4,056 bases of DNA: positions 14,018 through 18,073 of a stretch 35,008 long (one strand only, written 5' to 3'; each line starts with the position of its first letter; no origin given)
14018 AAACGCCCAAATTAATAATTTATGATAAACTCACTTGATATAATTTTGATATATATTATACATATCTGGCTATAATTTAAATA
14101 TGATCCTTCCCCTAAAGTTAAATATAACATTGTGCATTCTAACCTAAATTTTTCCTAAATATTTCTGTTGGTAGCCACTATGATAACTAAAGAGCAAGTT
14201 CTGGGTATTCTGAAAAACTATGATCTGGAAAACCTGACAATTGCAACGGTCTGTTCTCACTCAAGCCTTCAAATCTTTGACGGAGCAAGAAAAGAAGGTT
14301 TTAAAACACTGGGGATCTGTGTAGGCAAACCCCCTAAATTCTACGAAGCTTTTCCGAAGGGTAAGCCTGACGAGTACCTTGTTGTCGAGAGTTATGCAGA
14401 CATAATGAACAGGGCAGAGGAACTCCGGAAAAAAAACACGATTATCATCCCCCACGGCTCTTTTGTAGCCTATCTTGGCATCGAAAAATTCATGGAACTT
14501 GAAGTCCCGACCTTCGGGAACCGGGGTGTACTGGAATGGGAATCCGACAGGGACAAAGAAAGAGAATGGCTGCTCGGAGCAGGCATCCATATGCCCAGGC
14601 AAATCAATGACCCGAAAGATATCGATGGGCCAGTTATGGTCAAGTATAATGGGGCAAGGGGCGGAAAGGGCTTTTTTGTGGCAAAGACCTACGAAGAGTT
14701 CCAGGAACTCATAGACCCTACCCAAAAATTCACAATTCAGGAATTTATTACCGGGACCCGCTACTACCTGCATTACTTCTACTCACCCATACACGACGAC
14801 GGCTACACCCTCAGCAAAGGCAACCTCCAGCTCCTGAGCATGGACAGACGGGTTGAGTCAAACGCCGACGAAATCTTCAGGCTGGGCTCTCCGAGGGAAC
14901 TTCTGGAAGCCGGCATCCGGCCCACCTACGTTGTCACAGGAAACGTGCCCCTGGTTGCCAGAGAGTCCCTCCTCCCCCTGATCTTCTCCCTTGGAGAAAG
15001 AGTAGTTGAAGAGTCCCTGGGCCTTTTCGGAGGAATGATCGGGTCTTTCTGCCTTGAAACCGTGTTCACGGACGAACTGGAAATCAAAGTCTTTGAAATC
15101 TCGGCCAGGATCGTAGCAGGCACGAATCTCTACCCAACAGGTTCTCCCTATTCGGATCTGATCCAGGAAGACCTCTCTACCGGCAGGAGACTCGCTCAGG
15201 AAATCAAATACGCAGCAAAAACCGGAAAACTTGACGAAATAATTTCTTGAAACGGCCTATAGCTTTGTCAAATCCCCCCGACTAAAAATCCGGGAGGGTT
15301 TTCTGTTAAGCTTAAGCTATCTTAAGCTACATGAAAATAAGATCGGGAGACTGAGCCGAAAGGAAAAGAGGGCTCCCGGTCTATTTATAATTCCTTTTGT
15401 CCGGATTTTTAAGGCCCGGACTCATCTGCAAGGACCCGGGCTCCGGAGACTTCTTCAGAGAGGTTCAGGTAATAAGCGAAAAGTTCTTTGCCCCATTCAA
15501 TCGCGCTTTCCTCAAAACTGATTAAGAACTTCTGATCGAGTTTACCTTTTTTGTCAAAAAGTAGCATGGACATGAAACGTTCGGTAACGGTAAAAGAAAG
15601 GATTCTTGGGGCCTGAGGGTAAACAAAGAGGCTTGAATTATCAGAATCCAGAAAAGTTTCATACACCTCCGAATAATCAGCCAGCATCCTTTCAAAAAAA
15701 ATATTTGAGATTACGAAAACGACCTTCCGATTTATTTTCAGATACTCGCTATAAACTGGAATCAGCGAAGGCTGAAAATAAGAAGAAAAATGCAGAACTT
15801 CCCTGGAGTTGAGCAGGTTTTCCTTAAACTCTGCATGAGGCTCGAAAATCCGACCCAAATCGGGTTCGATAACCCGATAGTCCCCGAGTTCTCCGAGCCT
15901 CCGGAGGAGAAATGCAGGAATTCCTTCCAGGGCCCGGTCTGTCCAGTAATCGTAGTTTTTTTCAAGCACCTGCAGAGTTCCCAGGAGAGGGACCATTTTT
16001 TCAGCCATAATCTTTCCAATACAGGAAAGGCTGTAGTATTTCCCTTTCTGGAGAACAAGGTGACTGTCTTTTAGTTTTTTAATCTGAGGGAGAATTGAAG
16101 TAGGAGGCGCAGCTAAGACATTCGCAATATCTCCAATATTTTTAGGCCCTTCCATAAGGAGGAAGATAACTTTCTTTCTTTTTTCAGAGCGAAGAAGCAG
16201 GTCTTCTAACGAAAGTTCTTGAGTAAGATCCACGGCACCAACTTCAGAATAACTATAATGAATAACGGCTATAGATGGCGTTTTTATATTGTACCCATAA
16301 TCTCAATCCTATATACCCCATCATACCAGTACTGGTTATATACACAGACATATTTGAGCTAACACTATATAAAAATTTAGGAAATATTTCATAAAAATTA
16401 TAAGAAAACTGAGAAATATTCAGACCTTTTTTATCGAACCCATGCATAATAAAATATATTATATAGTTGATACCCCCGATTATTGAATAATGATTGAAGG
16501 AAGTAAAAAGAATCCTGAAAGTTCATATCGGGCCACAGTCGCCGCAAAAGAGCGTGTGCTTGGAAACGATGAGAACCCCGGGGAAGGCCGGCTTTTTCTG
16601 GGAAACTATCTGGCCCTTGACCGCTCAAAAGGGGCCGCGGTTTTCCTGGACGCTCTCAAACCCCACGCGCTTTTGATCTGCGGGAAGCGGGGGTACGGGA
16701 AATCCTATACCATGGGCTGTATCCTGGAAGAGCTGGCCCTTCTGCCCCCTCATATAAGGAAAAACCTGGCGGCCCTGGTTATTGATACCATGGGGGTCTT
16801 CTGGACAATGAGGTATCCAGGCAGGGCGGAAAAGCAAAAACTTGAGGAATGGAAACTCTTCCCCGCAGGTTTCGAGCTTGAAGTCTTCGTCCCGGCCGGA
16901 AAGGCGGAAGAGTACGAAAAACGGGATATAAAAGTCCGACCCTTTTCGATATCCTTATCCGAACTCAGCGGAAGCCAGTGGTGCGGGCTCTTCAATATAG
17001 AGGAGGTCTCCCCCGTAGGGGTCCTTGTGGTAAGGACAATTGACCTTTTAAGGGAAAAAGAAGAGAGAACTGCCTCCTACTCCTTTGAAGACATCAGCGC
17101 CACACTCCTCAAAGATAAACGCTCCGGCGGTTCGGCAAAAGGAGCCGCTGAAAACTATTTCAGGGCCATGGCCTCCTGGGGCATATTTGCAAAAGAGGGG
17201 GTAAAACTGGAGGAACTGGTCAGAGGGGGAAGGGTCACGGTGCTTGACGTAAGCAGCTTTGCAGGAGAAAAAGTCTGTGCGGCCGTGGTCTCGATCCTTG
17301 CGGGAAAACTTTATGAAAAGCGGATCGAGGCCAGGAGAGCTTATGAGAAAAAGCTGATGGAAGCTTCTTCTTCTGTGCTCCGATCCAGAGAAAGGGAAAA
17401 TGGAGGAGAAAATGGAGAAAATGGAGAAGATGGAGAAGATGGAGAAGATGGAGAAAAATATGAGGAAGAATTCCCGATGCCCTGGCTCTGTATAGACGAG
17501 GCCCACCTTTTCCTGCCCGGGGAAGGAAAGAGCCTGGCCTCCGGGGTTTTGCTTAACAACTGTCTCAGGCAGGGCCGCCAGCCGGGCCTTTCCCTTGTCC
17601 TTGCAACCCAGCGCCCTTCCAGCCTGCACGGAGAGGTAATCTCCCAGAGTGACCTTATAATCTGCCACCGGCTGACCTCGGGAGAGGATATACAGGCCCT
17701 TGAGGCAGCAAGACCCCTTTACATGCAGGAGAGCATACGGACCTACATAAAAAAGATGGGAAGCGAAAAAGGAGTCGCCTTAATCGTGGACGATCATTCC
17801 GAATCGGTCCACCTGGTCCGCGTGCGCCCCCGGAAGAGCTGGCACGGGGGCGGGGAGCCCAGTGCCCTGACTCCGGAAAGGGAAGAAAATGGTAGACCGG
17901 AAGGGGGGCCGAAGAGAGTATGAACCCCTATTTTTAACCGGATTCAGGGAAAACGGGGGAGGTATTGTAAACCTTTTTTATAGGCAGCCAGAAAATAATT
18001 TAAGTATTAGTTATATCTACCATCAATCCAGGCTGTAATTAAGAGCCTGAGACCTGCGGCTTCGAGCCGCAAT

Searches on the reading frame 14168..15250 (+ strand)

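Call 84: search_protein_families(library=pfam, proteins=[window:14168-15250:+], max_evalue=0.001)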
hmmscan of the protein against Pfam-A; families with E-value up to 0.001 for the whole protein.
window:14168-15250:+ (360 aa): 2 families
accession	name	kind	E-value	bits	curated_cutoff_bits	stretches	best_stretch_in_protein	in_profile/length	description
PF06973.17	DUF1297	-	3.9e-54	183.5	23.8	1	183-359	18-187/188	Domain of unknown function (DUF1297)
PF06849.18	DUF1246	-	1.8e-45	154.3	25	1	25-146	1-122/122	Protein of unknown function (DUF1246)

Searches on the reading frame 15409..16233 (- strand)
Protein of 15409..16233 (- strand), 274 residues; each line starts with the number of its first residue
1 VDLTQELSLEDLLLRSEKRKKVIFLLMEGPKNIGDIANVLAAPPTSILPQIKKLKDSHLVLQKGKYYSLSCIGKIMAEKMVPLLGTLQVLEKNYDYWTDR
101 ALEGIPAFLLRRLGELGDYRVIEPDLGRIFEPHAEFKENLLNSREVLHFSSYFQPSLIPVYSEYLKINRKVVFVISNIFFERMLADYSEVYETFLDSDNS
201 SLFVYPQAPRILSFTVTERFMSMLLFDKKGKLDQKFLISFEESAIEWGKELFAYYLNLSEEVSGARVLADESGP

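Call 84: search_protein_families(library=pfam, proteins=[window:15409-16233:-], max_evalue=0.001)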
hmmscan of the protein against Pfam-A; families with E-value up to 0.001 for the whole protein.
window:15409-16233:- (274 aa): 3 families
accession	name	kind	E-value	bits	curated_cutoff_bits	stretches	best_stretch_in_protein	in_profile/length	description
PF08350.17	FilR1_middle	-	1.4e-31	109.6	27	1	129-257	1-127/128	Methanogenesis regulatory protein FilR1, middle domain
PF01022.26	HTH_5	-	4.7e-05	23.6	22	1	17-60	2-45/47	Bacterial regulatory protein, arsR family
PF25213.1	HVO_A0261_N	-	0.00075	19.8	35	0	11-88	5-82/86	HVO_A0261 N-terminal domain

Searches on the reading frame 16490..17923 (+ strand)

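Call 84: search_protein_families(library=pfam, proteins=[window:16490-17923:+], max_evalue=0.001)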
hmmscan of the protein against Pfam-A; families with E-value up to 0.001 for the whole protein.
window:16490-17923:+ (477 aa): 1 family
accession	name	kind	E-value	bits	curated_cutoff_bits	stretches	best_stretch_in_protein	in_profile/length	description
PF01935.23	DUF87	-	8.5e-12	46.1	23.2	1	51-270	14-216/220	Helicase HerA, central domain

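Call 85: search_protein_families(library=padloc, proteins=[window:16490-17923:+], max_evalue=0.001)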
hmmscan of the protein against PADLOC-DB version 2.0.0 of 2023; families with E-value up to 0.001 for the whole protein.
window:16490-17923:+ (477 aa): 12 families
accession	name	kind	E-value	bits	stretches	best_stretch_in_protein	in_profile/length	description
PDLC04105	HerA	-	8.5e-17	58.9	1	332-409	421-502/576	-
PDLC04140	mad8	-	7.8e-16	56.5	1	37-457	6-311/314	mads_8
PDLC04106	HerA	-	1.6e-14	51.4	1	330-410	510-596/667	-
PDLC04103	HerA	-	1.4e-11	41.4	1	333-433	444-544/579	-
PDLC04102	HerA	-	9.6e-11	38.7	1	328-446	504-620/654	-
PDLC04104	HerA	-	8e-10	36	1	326-405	217-299/379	-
PDLC04100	HerA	-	1.9e-09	34.8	1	333-409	443-522/580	-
PDLC01055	HerA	-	1.9e-09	34.8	1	329-405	415-489/532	Type III coevolved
PDLC02185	HerA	-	3.1e-09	34.1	1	333-414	449-533/585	-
PDLC02188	HerA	-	5.4e-08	30.1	1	322-437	421-534/578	-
PDLC04098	HerA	-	5.6e-08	29.8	1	333-403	530-607/686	-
PDLC04097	HerA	-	1.5e-05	21.8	1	355-424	505-573/618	-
